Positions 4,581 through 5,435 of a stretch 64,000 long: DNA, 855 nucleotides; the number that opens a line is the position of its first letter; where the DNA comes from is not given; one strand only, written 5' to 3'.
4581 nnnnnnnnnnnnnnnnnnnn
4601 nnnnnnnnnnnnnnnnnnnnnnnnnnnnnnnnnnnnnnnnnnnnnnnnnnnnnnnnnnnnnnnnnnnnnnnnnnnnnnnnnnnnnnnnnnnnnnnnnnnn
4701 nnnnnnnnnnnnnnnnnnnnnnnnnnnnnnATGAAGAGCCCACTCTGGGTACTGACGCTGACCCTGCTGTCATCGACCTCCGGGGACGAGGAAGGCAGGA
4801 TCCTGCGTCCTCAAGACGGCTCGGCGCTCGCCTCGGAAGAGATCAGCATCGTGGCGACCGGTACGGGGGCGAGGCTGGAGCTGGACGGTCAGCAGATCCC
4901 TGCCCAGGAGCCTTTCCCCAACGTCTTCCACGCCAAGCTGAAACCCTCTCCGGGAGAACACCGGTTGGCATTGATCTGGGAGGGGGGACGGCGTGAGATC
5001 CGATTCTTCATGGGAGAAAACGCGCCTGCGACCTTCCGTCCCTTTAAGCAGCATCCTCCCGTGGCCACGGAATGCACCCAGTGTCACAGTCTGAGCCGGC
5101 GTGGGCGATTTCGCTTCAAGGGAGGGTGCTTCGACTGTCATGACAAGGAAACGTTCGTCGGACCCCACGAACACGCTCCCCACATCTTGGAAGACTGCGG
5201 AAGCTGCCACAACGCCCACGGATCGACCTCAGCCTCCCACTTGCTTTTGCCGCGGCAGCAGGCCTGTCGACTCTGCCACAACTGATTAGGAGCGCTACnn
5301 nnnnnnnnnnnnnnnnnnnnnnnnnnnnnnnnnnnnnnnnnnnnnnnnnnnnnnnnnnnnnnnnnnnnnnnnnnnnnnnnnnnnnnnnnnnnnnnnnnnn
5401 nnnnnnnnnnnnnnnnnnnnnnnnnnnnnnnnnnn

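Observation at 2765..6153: Secreted FMN-dependent hydroxy-acid dehydrogenase, propeller, tetrahaem cytochrome c and PhyH dioxygenase in one apparent operon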

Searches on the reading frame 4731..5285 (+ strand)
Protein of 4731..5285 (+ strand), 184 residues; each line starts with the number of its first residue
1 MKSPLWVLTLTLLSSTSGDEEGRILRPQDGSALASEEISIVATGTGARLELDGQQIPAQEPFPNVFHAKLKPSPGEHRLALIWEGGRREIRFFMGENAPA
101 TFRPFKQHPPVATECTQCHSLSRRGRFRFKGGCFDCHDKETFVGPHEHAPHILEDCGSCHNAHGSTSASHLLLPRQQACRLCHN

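Call 3: search_protein_families(library=pfam, proteins=[window:4731-5285:+], max_evalue=0.01)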
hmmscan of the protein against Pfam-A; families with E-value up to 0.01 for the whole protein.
window:4731-5285:+ (184 aa): 1 family
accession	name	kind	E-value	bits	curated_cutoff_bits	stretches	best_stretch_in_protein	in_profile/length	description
PF09699.15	Paired_CXXCH_1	-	4.8e-08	33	20.6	1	148-184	1-37/41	Doubled CXXCH motif (Paired_CXXCH_1)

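Call 6: search_protein_families(library=ncbifam, proteins=[window:4731-5285:+], max_evalue=0.01)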
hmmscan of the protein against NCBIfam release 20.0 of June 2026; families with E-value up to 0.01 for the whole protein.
window:4731-5285:+ (184 aa): 3 families
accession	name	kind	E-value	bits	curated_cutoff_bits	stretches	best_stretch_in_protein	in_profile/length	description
TIGR01905.1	paired_CXXCH_1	subfamily_domain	4.9e-07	29.6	25.2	1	148-184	1-37/41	doubled CXXCH domain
TIGR03508.1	decahem_SO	subfamily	6.8e-06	25.7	192.2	1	131-184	168-220/258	DmsE family decaheme c-type cytochrome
NF041028.1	decahem_GSU2203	exception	0.00047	19.5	325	1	130-183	200-252/317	GSU2203 family decaheme c-type cytochrome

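Call 22: find_homologous_proteins(query=window:4731-5285:+, max_evalue=0.001)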
Query window:4731-5285:+ (184 aa): 279 proteins with E <= 0.001 among 380 candidates; the best 120 are listed.
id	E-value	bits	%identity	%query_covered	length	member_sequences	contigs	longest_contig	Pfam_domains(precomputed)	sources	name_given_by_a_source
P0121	7.7e-124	429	99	100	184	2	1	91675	PF09699.16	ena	-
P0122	3.0e-108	378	88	100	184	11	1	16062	PF09699.16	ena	-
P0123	4.8e-101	354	84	100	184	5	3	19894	PF09699.16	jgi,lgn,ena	-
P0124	3.1e-88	312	73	93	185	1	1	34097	PF09699.16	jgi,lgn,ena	jgi:predicted CXXCH cytochrome family protein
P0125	1.6e-80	287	70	90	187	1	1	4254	-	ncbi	ncbi:MAG: hypothetical protein ACE5MK_06950 [Acidobacteriota bacterium]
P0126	4.2e-80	286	66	100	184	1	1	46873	PF09699.16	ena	-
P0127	2.5e-79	283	64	100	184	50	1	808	PF09699.16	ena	-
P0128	5.5e-79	282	64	100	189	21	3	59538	PF09699.16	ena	-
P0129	7.2e-79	282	65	100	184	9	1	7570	PF09699.16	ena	-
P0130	3.9e-78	280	65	100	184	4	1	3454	PF09699.16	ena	-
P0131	1.2e-77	278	69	90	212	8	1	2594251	PF09699.16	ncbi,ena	-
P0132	9.6e-77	275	65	100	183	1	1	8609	-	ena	-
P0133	1.1e-76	275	65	90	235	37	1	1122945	PF09699.16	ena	-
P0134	8.4e-76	272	64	98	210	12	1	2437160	PF09699.16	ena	-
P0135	1.2e-75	271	63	96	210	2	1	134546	PF09699.16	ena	-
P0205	2.5e-65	238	52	98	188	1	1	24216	PF09699.16,PF02085.22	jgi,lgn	jgi:predicted CXXCH cytochrome family protein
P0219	1.6e-64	235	56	95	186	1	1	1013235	PF09699.16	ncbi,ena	-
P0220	1.7e-64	235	53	99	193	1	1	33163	PF09699.16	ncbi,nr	ncbi:MAG TPA: cytochrome c3 family protein [Bryobacteraceae bacterium]|nr:cytochrome c3 family prote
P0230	3.7e-64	234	53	98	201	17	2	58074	-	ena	-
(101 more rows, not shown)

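Call 30: find_encoding_contigs(protein=P0230, flank=5000, max_places=2)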
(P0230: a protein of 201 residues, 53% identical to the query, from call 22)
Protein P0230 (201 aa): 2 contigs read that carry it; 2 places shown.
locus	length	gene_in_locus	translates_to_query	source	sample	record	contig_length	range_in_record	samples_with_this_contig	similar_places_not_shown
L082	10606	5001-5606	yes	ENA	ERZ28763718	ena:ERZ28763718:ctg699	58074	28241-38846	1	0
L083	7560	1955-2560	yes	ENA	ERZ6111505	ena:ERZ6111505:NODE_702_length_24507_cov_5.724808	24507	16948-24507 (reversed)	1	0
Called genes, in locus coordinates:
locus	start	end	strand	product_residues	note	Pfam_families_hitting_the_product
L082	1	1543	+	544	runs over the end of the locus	PF00515:TPR_1 (faint), PF07719:TPR_2 (faint), PF12895:ANAPC3 (faint), PF13174:TPR_6 (faint), PF13181:TPR_8 (faint), PF13428:TPR_14 (faint), PF13432:TPR_16 (faint), PF14559:TPR_19 (faint)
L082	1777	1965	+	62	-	-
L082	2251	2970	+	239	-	PF01979:Amidohydro_1, PF07969:Amidohydro_3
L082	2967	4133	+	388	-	PF01070:FMN_dh, PF00478:IMPDH (weak), PF01645:Glu_synthase (weak)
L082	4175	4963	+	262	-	PF24684:Vgb_lyase (faint), PF21959:DUF6923 (faint)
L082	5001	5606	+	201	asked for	-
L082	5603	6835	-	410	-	PF07690:MFS_1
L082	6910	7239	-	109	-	-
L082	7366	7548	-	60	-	-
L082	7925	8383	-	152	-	PF05336:rhaM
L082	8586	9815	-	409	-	PF02746:MR_MLE_N, PF13378:MR_MLE_C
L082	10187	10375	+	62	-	-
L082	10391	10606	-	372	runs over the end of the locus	PF02746:MR_MLE_N, PF13378:MR_MLE_C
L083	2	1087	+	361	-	?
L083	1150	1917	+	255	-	PF21959:DUF6923 (faint), PF24684:Vgb_lyase (faint)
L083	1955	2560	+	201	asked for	-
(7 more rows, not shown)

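Call 31: find_encoding_contigs(protein=P0205, flank=5000, max_places=2)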
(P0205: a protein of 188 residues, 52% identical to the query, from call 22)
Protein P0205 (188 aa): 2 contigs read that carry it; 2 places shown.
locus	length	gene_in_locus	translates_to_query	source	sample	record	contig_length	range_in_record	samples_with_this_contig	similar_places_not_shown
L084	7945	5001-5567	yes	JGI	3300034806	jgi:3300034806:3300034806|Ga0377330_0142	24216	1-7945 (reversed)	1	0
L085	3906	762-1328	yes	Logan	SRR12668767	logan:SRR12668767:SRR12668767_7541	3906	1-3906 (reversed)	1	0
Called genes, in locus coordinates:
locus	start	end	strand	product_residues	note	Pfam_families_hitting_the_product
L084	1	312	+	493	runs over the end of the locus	PF01120:Alpha_L_fucos, PF00754:F5_F8_type_C (weak)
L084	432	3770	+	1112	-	PF13620:CarboxypepD_reg, PF13715:CarbopepD_reg_2 (weak), PF17210:SdrD_B (faint), PF25183:OMP_b-brl_4, PF00593:TonB_dep_Rec_b-barrel (weak)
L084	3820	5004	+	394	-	PF01070:FMN_dh, PF00478:IMPDH (weak)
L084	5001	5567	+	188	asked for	PF02085:Cytochrom_CIII (faint), PF09699:Paired_CXXCH_1 (weak)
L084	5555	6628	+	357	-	PF07005:SBD_N, PF17042:NBD_C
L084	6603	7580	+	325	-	PF04166:PdxA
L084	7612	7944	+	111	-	?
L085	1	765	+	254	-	?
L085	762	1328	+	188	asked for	PF02085:Cytochrom_CIII (faint), PF09699:Paired_CXXCH_1 (weak)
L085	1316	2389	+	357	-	PF07005:SBD_N, PF17042:NBD_C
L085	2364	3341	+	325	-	PF04166:PdxA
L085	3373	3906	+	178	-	?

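Call 49: search_solved_structures(query=A2, max_evalue=10, show_alignments=1)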
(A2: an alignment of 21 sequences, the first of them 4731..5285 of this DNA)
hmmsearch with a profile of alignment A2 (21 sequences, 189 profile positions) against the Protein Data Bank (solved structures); distinct sequences matched with E-value up to 10: 6.
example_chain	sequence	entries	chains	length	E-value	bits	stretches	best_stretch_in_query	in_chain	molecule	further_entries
6r2q_A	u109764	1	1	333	2.8e-07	33.5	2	136-188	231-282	Cystathionine beta-synthase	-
6btm_A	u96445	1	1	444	0.088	15.6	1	78-147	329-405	Alternative Complex III subunit A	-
3u99_A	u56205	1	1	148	0.3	13.8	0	95-132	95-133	Diheme cytochrome c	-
1x6a_A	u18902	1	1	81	0.91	12.3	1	129-167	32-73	LIM domain kinase 2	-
2j7a_C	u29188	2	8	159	1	12.1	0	117-149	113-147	CYTOCHROME C QUINOL DEHYDROGENASE NRFH | NAPC/NIRT CYTOCHROME C FAMILY PROTEIN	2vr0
8ydm_C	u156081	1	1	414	1.3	11.7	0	76-125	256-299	Cytochrome c-554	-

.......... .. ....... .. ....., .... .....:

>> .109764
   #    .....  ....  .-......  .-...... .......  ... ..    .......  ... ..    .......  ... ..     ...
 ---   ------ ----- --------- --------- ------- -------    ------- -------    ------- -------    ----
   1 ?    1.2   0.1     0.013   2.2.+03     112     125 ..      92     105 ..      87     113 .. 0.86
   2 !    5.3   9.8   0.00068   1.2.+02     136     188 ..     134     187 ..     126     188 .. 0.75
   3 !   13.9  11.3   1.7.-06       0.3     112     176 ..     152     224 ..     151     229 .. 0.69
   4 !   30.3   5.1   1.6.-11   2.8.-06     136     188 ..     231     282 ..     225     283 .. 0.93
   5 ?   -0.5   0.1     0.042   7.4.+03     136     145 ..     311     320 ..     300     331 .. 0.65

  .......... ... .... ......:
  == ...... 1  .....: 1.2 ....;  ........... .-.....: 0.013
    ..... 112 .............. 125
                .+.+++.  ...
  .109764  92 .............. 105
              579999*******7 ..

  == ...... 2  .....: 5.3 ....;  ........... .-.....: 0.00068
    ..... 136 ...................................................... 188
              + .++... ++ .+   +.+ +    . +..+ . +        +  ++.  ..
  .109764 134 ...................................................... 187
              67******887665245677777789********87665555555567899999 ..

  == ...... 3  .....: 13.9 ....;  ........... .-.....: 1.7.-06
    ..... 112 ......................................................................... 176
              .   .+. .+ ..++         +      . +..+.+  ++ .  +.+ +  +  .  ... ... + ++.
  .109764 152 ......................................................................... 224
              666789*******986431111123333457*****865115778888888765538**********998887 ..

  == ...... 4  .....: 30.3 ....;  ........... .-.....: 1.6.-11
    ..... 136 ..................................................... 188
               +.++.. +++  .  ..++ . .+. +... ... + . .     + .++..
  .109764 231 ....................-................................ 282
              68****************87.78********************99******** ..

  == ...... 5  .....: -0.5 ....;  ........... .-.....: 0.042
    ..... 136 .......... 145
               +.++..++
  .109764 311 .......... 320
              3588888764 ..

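Call 54: predict_structure(alignment_id=A2)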
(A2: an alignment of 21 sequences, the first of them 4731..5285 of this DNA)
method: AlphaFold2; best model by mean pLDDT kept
length: 184 residues; sequences in the alignment: 21
mean_pLDDT: 70.1   pTM: 0.64
mean pLDDT of the five models: 70.1, 62.9, 62.6, 62.5, 59.8
residues with pLDDT >= 90: 52; 70-90: 48; 50-70: 34; < 50: 50
segments of 3 or more residues with pLDDT < 50: 11-19, 139-174
pLDDT, mean of each block of 10 residues (from residue 1): 51 46 87 87 92 96 89 96 94 93 76 75 73 54 44 35 32 49 48
secondary structure, 60 per line:
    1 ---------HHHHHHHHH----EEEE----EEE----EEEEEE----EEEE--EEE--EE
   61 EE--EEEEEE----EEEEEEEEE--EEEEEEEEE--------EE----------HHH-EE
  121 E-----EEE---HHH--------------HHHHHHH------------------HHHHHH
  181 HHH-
elements in order: H10-18 E23-26 E31-33 E38-43 E48-51 E54-56 E59-62 E65-70 E75-83 E86-94 E119-121 E127-129 H150-156 H175-183

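Call 56: find_encoding_contigs(protein=P0220, flank=6000, max_places=2)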
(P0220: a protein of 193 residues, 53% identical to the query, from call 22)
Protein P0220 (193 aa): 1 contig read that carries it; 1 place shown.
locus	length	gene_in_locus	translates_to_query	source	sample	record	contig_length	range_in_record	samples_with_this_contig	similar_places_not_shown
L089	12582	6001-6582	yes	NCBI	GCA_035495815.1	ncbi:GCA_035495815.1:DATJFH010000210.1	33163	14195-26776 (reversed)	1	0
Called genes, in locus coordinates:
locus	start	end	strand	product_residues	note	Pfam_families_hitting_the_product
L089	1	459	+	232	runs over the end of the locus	PF02596:DUF169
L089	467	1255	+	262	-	PF13883:CREG_beta-barrel, PF01243:PNPOx_N, PF10615:DUF2470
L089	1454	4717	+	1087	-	PF13620:CarboxypepD_reg, PF13715:CarbopepD_reg_2 (weak), PF25183:OMP_b-brl_4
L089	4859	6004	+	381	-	PF01070:FMN_dh, PF00478:IMPDH (weak), PF03060:NMO (weak)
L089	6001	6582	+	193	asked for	PF09699:Paired_CXXCH_1 (weak)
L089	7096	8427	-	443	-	PF07586:HXXSHH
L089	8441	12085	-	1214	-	PF07635:PSCyt1 (faint), PF13442:Cytochrome_CBB3 (faint), PF07626:PSD3, PF13385:Laminin_G_3, PF07637:PSD5, PF07631:PSD4, PF07627:PSCyt3, PF07624:PSD2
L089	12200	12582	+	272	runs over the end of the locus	PF01261:AP_endonuc_2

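Call 57: find_encoding_contigs(protein=P0219, flank=6000, max_places=2)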
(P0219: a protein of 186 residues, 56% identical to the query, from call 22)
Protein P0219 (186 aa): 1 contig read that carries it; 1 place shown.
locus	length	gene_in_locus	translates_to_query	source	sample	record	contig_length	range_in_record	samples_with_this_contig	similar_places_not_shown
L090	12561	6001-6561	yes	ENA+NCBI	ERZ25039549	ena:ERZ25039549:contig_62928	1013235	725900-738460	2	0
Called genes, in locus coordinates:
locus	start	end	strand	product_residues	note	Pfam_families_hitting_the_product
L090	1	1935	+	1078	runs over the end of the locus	PF00515:TPR_1 (faint), PF07719:TPR_2 (faint), PF13181:TPR_8 (faint), PF13414:TPR_11 (faint), PF13424:TPR_12 (faint)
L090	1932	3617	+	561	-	-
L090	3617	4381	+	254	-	PF00905:Transpeptidase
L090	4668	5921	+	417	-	PF00202:Aminotran_3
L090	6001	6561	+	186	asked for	PF09699:Paired_CXXCH_1 (faint)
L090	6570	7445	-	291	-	PF00701:DHDPS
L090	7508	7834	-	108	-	PF05173:DapB_C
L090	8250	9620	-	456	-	PF00696:AA_kinase, PF13840:ACT_7 (faint), PF01842:ACT (faint), PF22468:ACT_9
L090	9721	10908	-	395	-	PF17820:PDZ_6, PF03572:Peptidase_S41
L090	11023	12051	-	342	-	PF04338:DUF481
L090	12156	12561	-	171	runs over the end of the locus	PF00994:MoCF_biosynth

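Call 58: fold_search(model_id=the predicted structure, library=pdb)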
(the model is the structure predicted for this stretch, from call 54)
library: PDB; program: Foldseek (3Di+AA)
matches with E <= 10: 1719; with E <= 0.001: 6
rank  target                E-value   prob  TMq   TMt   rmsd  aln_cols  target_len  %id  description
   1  2cqv_MODEL_1_A        2.3e-04  1.00  0.27  0.38   9.6       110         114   17  Solution structure of the eighth Ig-like domain of human myosin light chain kinase (released 2005-11-20)
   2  5no8_A                3.3e-04  1.00  0.34  0.10   3.4        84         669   13  Polysaccharide Lyase BACCELL_00875 (released 2017-06-28)
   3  3pe9_A                4.6e-04  1.00  0.32  0.62   3.7        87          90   17  Structures of Clostridium thermocellum CbhA fibronectin(III)-like modules (released 2011-11-23)
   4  3pe9_D                4.9e-04  1.00  0.33  0.66   3.4        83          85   18  Structures of Clostridium thermocellum CbhA fibronectin(III)-like modules (released 2011-11-23)
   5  3pe9_B                6.2e-04  1.00  0.32  0.63   3.6        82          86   18  Structures of Clostridium thermocellum CbhA fibronectin(III)-like modules (released 2011-11-23)
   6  5nok_A                7.0e-04  1.00  0.34  0.10   3.4        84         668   13  Polysaccharide Lyase BACCELL_00875 (released 2017-06-28)
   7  9fyz_B                1.1e-03  1.00  0.29  0.11   4.9        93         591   18  Crystal structure of SusA amylase from Bacteroides thetaiotaomicron covalently bound to alpha-1,6 branched pseudo-tris (released 2024-12-11)
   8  7kgz_A                1.2e-03  1.00  0.33  0.10   3.0        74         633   15  FMN-binding beta-glucuronidase from Roseburia hominis (released 2021-11-10)
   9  6y0k                  1.4e-03  1.00  0.34  0.17   4.5       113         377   15  Sulfite oxidase from Thermus thermophilus with coordinated phosphate (released 2020-08-05)
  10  9fyz_A                1.4e-03  1.00  0.30  0.11   4.8        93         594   18  Crystal structure of SusA amylase from Bacteroides thetaiotaomicron covalently bound to alpha-1,6 branched pseudo-tris (released 2024-12-11)
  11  6mvf_A                1.5e-03  1.00  0.32  0.10   3.3        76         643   17  Crystal structure of FMN-binding beta-glucuronidase from Facaelibacterium prausnitzii L2-6 (released 2019-01-30)
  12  8ges_B                1.6e-03  1.00  0.38  0.12   3.8        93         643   12  R. hominis 2 beta-glucuronidase bound to UNC10201652-glucuronide (released 2024-02-14)
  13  7kgz_B                1.8e-03  1.00  0.33  0.10   3.0        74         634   15  FMN-binding beta-glucuronidase from Roseburia hominis (released 2021-11-10)
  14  8ges_A                1.9e-03  1.00  0.32  0.10   3.2        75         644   12  R. hominis 2 beta-glucuronidase bound to UNC10201652-glucuronide (released 2024-02-14)
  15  6mvh_A                2.1e-03  1.00  0.37  0.11   2.8        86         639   12  Crystal structure of FMN-binding beta-glucuronidase from Roseburia hominis (released 2019-01-30)
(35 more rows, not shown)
